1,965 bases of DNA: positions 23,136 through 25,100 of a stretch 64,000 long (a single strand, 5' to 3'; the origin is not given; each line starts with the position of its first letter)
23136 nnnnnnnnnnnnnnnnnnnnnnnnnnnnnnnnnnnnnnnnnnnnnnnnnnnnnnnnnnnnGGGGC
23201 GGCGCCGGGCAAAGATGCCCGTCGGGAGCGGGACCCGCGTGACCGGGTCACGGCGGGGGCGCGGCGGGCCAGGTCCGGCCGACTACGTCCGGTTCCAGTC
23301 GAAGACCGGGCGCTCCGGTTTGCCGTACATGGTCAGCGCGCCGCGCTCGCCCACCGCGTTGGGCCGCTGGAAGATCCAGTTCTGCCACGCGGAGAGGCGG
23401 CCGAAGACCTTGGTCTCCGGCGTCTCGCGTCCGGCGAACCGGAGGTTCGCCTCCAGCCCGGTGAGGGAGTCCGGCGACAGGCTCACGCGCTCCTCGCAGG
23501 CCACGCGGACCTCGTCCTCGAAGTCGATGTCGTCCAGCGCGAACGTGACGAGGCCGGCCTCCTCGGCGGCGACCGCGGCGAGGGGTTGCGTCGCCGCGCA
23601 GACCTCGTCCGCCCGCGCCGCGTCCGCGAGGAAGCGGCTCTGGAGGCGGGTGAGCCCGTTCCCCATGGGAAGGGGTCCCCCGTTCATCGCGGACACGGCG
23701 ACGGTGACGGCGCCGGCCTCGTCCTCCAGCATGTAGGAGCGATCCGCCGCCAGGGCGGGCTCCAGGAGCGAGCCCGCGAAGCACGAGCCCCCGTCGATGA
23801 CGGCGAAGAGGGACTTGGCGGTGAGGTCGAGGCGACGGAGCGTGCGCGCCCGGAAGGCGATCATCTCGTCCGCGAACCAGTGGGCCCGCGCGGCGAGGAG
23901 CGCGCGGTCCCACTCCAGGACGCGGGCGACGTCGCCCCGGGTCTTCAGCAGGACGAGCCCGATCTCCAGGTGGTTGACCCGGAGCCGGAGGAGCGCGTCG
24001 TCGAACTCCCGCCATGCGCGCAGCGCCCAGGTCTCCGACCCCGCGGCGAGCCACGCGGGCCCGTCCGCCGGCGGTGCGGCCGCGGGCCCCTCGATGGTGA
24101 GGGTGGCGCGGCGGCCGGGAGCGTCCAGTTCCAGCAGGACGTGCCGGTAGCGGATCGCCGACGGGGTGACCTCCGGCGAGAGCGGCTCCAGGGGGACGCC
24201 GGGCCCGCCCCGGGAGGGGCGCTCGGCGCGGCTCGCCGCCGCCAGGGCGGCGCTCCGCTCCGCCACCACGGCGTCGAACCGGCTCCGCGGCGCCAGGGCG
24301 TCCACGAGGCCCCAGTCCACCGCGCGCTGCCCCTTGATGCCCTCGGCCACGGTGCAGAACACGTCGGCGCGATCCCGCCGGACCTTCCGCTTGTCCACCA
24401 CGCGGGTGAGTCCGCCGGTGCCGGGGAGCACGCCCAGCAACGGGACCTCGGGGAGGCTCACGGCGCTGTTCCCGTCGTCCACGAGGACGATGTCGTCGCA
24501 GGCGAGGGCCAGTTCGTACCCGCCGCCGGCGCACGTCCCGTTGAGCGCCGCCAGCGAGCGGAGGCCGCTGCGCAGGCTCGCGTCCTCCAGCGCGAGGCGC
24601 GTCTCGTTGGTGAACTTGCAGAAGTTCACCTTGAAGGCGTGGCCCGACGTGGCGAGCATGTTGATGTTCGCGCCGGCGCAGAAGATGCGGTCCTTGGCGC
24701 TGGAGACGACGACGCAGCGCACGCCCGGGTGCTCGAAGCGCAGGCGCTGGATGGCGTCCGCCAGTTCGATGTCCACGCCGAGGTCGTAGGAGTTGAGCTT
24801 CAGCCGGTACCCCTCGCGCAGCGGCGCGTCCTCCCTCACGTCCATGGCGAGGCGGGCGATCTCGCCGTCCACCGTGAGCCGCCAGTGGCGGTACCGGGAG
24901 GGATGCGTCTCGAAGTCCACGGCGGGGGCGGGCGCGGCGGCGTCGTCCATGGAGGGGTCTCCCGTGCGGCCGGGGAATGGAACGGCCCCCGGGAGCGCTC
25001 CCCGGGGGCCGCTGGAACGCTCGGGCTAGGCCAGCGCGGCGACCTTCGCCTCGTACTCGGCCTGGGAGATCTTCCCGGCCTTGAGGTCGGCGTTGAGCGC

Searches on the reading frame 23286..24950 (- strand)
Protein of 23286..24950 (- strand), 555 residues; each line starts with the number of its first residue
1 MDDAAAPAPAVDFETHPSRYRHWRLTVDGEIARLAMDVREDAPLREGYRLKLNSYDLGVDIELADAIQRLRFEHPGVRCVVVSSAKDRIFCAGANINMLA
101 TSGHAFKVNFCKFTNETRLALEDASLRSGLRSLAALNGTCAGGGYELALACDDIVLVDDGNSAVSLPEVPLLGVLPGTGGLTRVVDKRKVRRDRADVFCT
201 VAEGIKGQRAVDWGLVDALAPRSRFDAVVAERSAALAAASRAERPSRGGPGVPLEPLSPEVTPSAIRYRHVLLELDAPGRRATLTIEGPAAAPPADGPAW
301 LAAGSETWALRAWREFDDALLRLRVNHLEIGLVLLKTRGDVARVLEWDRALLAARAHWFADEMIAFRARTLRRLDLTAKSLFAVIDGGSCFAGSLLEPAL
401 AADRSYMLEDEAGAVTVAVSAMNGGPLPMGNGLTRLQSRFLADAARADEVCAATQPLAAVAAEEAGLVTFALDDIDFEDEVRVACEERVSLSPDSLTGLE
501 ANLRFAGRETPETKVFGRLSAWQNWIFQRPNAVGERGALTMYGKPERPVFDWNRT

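Call 49: search_protein_families(library=ncbifam, proteins=[window:23286-24950:-], max_evalue=0.00001)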
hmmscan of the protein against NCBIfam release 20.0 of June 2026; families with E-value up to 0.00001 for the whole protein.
window:23286-24950:- (555 aa): 47 families (the best 25 are shown)
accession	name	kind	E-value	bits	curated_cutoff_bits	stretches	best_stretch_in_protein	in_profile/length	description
TIGR03222.1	benzo_boxC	equivalog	4.1e-243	808.1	712.3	1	11-554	1-547/548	2,3-epoxybenzoyl-CoA dihydrolase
NF008363.0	PRK11154.1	equivalog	5.2e-26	91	869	1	29-239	14-208/708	fatty acid oxidation complex subunit alpha FadJ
TIGR02440.1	FadJ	equivalog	3.5e-22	78.5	968.45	1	53-239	24-203/699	fatty acid oxidation complex subunit alpha FadJ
TIGR02441.1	fa_ox_alpha_mit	equivalog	1.9e-21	75.9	964.65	1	51-219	34-195/737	fatty acid oxidation complex subunit alpha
NF005802.0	PRK07657.1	equivalog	2.3e-19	69.9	363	1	54-232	27-195/260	enoyl-CoA hydratase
NF005803.0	PRK07658.1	equivalog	6.7e-18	65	313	1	63-225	33-185/257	enoyl-CoA hydratase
NF042430.2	EnCoAhydt_DpgD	equivalog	1.6e-16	60.6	400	1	52-238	18-199/258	enoyl-CoA-hydratase DpgD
NF004795.0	PRK06143.1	subfamily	3.5e-16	59.5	283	1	52-240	30-207/260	enoyl-CoA hydratase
NF007239.0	PRK09674.1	equivalog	4.5e-16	59.1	371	1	63-223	36-183/257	2,3-dehydroadipyl-CoA hydratase PaaF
NF005699.0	PRK07509.1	equivalog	6.2e-16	58.8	249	1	51-224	24-193/267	crotonase/enoyl-CoA hydratase family protein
NF006566.0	PRK09076.1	subfamily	2e-15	57.1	286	1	55-224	28-187/260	enoyl-CoA hydratase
TIGR02280.1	PaaB1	equivalog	2.3e-15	56.8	345.15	1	51-237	19-196/256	2-(1,2-epoxy-1,2-dihydrophenyl)acetyl-CoA isomerase PaaG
NF008727.0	PRK11730.1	equivalog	3.9e-15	55.2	870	1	53-226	29-194/717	fatty acid oxidation complex subunit alpha FadB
NF004517.0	PRK05862.1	equivalog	4.9e-15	55.7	396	1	53-239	26-199/257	enoyl-CoA hydratase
NF051848.1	EnCoAHydtEchA19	equivalog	1.4e-14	54.3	400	1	54-224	23-185/258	enoyl-CoA hydratase EchA19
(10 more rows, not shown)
